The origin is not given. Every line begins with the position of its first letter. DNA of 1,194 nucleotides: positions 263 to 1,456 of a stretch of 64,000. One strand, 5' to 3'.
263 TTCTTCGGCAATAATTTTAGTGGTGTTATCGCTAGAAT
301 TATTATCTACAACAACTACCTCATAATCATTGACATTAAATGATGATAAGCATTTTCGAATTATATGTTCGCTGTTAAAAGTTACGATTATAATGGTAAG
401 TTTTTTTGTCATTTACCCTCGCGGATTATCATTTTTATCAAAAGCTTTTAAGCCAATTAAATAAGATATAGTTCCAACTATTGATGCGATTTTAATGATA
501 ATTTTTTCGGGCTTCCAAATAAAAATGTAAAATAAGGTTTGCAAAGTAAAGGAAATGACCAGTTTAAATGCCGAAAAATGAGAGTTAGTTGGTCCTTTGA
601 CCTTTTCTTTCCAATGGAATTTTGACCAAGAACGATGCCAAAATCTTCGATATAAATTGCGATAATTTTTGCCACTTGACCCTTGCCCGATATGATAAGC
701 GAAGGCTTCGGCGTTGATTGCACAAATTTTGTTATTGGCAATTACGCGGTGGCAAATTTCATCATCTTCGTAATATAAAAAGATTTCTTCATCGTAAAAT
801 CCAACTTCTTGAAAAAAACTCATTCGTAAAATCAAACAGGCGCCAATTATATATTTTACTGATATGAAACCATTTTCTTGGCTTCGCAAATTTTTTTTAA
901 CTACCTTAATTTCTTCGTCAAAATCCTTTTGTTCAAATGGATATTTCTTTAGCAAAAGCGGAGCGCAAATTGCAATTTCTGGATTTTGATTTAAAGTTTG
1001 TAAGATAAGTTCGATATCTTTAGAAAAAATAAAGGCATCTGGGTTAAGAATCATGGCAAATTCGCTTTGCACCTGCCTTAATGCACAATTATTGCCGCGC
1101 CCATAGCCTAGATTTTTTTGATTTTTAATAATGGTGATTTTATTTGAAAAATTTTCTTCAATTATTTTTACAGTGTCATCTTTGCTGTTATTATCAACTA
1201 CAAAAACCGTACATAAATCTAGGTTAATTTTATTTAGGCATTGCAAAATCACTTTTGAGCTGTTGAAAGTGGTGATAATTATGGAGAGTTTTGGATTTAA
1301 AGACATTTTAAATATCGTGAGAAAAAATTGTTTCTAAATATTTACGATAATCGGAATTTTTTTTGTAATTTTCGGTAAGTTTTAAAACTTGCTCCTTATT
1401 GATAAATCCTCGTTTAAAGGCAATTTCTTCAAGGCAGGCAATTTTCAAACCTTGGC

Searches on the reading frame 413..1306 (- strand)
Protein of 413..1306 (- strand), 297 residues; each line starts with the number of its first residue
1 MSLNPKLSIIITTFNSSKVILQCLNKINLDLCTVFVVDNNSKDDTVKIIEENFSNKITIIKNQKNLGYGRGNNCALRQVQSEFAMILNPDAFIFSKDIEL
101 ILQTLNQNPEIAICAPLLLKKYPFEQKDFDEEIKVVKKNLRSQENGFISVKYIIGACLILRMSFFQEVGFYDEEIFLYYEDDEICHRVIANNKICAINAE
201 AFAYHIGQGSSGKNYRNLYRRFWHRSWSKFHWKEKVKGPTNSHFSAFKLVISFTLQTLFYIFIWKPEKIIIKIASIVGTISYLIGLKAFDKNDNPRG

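Call 73: find_encoding_contigs(protein=window:413-1306:-, flank=10000, max_places=4)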
Protein window:413-1306:- (297 aa): 13 contigs read that carry it; 4 places shown.
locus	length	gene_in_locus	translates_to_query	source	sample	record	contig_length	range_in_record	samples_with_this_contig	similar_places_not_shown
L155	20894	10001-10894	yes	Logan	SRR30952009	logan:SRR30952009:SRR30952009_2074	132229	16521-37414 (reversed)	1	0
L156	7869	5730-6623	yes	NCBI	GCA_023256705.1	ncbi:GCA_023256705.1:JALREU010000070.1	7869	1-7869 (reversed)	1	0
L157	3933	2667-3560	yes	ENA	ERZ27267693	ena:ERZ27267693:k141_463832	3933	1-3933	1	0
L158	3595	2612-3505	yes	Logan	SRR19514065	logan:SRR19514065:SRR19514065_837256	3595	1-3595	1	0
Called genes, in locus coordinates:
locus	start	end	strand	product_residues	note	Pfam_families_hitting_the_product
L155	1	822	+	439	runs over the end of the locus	PF07690:MFS_1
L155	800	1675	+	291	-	PF25145:NfeD1b_N (weak), PF01343:Peptidase_S49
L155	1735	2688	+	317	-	-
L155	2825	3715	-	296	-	PF25025:EF-Ts_N (weak), PF00889:EF_TS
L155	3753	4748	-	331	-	PF00318:Ribosomal_S2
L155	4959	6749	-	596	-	PF08439:Peptidase_M3_N, PF01432:Peptidase_M3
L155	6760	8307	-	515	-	PF02142:MGS, PF01808:AICARFT_IMPCHas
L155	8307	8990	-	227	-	PF02224:Cytidylate_kin, PF13189:Cytidylate_kin2, PF13207:AAA_17 (weak)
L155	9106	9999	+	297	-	PF00483:NTP_transferase, PF12804:NTP_transf_3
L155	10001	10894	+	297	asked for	PF00535:Glycos_transf_2, PF13641:Glyco_tranf_2_3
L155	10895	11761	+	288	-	PF00535:Glycos_transf_2, PF13641:Glyco_tranf_2_3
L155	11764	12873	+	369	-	PF00535:Glycos_transf_2, PF10111:Glyco_tranf_2_2, PF13641:Glyco_tranf_2_3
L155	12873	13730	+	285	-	PF01370:Epimerase, PF04321:RmlD_sub_bind, PF16363:GDP_Man_Dehyd (weak), PF07993:NAD_binding_4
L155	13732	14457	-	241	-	PF08795:DUF1796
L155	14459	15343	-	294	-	PF08759:GT-D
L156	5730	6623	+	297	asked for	PF00535:Glycos_transf_2, PF13641:Glyco_tranf_2_3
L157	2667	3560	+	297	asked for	PF00535:Glycos_transf_2, PF13641:Glyco_tranf_2_3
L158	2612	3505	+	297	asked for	PF00535:Glycos_transf_2, PF13641:Glyco_tranf_2_3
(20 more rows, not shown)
